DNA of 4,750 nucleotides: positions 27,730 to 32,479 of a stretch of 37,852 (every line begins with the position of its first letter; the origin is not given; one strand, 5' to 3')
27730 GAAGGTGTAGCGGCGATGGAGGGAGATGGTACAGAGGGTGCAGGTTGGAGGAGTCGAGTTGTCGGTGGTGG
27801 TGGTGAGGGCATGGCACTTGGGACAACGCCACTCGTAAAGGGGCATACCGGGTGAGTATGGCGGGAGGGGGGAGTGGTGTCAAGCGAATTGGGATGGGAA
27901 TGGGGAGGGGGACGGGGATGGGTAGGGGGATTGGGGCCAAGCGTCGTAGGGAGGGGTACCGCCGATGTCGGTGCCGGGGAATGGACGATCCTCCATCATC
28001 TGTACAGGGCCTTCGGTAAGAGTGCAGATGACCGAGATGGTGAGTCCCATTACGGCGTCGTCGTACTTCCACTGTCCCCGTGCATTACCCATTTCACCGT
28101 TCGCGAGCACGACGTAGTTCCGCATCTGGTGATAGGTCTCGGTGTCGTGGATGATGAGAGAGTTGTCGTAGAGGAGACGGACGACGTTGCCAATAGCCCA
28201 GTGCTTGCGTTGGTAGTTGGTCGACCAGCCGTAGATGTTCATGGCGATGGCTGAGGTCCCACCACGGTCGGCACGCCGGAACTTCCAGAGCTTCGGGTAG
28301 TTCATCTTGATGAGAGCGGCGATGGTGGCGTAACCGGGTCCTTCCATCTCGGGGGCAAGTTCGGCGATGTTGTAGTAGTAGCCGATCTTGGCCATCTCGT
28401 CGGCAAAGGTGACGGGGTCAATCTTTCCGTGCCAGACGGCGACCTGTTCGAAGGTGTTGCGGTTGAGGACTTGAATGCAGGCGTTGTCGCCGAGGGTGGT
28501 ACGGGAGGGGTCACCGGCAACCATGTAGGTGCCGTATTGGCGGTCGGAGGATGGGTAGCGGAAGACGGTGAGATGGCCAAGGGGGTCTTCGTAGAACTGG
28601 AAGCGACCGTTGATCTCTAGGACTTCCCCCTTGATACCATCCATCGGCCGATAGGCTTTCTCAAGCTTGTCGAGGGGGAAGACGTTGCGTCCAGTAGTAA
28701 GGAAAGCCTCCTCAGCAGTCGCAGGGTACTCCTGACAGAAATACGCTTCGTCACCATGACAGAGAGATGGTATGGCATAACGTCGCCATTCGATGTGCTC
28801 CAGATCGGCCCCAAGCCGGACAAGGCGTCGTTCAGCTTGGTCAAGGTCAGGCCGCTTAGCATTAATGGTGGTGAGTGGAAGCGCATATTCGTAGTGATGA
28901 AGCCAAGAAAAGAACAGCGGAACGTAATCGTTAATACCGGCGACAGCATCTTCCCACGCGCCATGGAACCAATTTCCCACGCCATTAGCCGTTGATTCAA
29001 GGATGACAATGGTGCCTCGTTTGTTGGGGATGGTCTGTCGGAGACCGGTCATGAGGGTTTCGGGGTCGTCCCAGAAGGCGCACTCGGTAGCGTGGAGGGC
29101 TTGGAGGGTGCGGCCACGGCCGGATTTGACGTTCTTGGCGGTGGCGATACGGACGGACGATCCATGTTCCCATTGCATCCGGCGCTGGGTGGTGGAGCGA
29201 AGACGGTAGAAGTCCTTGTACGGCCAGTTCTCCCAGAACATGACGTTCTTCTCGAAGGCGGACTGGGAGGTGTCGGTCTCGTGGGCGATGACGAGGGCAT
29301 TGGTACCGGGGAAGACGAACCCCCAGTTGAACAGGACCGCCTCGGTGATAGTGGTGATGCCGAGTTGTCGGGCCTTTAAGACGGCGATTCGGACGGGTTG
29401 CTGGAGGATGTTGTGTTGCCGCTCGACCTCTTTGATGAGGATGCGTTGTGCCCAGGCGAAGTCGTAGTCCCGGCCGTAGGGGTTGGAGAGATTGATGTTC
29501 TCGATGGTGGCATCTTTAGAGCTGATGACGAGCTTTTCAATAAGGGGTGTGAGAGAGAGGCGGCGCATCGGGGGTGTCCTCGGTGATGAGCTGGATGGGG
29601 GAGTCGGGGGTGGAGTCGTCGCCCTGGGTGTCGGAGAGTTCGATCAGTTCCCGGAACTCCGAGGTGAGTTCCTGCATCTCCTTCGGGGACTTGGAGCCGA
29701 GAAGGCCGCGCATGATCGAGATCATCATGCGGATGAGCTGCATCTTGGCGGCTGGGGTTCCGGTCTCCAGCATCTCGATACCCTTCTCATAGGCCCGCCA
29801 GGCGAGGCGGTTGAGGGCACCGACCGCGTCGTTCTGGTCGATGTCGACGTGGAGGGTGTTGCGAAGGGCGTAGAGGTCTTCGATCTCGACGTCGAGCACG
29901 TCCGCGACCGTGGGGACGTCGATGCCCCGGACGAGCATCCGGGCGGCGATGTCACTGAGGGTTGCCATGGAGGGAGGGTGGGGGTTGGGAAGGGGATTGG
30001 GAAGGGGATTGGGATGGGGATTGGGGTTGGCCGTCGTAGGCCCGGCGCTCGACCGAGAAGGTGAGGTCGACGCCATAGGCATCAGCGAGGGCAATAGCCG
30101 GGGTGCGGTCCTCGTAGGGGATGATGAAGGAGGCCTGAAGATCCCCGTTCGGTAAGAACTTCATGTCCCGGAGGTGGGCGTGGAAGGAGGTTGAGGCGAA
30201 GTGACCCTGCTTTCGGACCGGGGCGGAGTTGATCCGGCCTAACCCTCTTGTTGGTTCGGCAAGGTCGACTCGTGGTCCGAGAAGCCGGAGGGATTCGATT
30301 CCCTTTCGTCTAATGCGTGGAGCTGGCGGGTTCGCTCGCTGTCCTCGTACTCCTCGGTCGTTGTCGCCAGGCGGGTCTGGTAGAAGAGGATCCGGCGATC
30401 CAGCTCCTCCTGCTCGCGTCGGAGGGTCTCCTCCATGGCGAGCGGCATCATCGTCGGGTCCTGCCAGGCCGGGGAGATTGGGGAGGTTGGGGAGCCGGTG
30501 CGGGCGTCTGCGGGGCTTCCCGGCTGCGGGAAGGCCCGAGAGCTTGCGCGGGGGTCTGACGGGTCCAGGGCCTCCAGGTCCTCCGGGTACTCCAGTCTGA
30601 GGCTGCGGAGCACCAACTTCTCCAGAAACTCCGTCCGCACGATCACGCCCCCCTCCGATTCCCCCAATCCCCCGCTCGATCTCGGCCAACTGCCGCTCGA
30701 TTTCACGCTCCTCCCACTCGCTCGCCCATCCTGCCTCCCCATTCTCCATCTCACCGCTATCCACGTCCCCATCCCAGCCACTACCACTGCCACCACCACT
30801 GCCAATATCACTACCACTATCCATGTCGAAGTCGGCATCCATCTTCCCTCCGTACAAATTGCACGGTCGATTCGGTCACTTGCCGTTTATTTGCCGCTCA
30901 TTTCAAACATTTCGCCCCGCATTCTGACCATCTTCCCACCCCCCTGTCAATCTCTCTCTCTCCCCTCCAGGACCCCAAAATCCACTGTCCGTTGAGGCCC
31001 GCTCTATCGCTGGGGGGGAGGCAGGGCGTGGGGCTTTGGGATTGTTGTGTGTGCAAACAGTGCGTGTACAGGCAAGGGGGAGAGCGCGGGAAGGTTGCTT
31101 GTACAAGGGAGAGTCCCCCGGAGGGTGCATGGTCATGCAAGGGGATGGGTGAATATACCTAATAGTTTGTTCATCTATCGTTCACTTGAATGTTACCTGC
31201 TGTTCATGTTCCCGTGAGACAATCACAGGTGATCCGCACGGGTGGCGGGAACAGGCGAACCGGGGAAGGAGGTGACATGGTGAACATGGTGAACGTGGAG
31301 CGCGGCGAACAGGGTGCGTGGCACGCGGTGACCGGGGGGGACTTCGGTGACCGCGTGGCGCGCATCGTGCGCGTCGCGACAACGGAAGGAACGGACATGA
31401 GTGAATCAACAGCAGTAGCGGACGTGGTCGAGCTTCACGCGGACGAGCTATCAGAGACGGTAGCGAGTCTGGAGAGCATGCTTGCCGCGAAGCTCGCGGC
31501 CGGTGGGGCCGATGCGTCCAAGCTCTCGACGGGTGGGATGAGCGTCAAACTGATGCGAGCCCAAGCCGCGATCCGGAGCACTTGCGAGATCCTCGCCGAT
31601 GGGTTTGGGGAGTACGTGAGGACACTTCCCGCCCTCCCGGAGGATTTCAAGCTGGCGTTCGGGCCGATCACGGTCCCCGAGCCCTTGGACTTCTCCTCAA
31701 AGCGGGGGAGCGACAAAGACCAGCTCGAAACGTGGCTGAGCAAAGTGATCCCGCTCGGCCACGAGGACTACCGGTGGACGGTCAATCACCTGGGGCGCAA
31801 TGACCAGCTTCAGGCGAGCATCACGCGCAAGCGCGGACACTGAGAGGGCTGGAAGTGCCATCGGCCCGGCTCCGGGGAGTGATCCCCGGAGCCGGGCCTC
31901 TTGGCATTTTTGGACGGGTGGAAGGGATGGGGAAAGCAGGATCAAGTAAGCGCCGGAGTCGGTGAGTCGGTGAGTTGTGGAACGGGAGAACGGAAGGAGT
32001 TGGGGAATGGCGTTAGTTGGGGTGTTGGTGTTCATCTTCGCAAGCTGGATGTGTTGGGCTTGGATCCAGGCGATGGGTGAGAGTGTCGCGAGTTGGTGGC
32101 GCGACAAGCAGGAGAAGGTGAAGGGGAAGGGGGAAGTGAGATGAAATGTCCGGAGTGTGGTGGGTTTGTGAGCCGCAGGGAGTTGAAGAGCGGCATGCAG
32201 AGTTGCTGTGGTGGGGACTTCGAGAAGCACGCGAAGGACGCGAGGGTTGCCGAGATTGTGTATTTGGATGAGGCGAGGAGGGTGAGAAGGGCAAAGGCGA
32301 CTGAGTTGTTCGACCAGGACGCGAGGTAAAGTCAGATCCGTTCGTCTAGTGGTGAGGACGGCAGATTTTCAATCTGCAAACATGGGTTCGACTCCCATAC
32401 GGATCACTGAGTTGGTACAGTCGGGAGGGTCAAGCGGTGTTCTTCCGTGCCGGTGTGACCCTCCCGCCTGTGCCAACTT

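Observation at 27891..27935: G-tract, hexamer-like repeats at gene boundaries, always G-rich on the + strand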

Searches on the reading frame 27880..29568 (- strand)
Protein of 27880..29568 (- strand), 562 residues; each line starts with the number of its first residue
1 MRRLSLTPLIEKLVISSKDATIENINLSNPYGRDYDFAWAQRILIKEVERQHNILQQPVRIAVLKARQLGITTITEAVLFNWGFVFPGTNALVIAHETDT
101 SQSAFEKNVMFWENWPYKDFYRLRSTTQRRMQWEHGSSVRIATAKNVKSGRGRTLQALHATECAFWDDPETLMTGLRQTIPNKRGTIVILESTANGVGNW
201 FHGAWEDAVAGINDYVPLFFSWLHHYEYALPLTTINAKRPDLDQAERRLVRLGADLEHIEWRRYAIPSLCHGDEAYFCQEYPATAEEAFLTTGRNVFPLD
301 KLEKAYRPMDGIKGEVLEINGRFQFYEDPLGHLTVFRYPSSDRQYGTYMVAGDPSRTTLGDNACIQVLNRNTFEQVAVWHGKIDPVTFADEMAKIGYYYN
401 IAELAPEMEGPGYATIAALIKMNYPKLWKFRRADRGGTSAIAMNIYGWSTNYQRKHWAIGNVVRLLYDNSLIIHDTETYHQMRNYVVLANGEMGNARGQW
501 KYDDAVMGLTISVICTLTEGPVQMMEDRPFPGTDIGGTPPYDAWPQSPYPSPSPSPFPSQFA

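Call 8: search_protein_families(library=pfam, proteins=[window:27880-29568:-], max_evalue=0.01)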
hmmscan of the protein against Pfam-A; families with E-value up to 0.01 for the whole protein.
window:27880-29568:- (562 aa): 0 families

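Call 9: search_protein_families(library=phrogs, proteins=[window:27880-29568:-], max_evalue=0.001)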
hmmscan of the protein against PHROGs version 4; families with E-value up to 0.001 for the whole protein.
window:27880-29568:- (562 aa): 4 families
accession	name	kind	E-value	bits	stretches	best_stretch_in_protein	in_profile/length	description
phrog_38407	-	unknown function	6.5e-16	59.2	1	332-512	169-344/370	-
phrog_24361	-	head and packaging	8.3e-09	36.4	1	376-512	1-134/162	terminase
phrog_26724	-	unknown function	5.9e-07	30.2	1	61-197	50-186/192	-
phrog_5989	-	head and packaging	2.7e-05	24.5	1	53-184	158-273/347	terminase large subunit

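Call 78: list_cluster_members(proteins=[window:27880-29568:-, window:29952-30164:-, window:23333-24274:-, window:14750-15616:-, window:36114-36785:+, window:1987-2352:-, window:2349-2687:-, window:24274-24699:-])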
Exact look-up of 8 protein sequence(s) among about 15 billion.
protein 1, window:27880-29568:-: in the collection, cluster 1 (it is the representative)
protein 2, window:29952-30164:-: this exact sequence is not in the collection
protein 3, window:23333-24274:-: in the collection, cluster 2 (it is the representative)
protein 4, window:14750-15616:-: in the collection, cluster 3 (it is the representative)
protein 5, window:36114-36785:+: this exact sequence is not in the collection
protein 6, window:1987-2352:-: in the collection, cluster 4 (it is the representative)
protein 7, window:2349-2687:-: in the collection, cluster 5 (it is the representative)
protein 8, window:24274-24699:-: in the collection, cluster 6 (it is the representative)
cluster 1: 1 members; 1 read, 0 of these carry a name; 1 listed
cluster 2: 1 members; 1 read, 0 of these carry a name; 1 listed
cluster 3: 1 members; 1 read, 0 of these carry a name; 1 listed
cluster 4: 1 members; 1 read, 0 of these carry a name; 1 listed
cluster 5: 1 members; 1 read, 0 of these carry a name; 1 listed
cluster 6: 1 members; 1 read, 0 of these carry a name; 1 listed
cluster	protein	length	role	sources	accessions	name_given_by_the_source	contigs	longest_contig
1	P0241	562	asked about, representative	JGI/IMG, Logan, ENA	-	-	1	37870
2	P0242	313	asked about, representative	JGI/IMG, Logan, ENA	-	-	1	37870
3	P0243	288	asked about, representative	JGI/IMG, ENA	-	-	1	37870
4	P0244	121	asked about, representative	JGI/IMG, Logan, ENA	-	-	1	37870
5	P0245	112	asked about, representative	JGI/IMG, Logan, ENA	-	-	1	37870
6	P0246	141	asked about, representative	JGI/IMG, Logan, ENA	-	-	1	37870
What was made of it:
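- On Slippage-generated coding simple-sequence repeats: The protein clusters are singletons (call 78).
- All six array-bearing proteins found in the collection form singleton clusters among 15 billion sequences (call 78).
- Tried and rejected: The 90% protein clusters are all singletons (call 78).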

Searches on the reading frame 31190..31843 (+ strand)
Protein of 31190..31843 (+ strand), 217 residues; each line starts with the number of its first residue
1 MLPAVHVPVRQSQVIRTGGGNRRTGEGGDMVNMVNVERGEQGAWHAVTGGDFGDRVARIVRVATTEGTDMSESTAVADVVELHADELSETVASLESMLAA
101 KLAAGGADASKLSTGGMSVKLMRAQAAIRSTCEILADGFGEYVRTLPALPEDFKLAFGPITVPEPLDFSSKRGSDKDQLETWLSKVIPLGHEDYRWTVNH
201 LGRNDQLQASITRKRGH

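Call 8: search_protein_families(library=pfam, proteins=[window:31190-31843:+], max_evalue=0.01)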
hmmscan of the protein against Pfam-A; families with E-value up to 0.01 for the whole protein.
window:31190-31843:+ (217 aa): 0 families

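Call 9: search_protein_families(library=phrogs, proteins=[window:31190-31843:+], max_evalue=0.001)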
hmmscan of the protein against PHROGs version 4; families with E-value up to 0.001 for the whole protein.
window:31190-31843:+ (217 aa): 0 families

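Call 66: search_protein_families(library=pfam, proteins=[window:31190-31843:+], max_evalue=0.05)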
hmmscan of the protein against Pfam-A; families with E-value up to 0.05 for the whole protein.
window:31190-31843:+ (217 aa): 1 family
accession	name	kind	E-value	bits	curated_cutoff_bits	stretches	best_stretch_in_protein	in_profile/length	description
PF09837.15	DUF2064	-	0.02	15.2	25.8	1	37-96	29-87/120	Uncharacterized protein conserved in bacteria (DUF2064)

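Call 67: search_protein_families(library=phrogs, proteins=[window:31190-31843:+], max_evalue=0.01)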
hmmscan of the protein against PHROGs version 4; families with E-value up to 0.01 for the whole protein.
window:31190-31843:+ (217 aa): 0 families

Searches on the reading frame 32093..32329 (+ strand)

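Call 66: search_protein_families(library=pfam, proteins=[window:32093-32329:+], max_evalue=0.05)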
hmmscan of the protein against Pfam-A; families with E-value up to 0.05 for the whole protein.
window:32093-32329:+ (78 aa): 2 families
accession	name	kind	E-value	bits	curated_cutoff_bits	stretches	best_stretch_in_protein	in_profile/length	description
PF17848.7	Zn_ribbon_ACC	-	0.014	16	24.5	1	18-36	3-21/26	Acetyl-CoA carboxylase zinc finger domain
PF15777.11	Anti-TRAP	-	0.043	14.3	32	0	5-24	18-38/59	Tryptophan RNA-binding attenuator protein inhibitory protein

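Call 67: search_protein_families(library=phrogs, proteins=[window:32093-32329:+], max_evalue=0.01)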
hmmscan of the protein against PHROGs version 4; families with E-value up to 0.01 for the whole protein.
window:32093-32329:+ (78 aa): 0 families
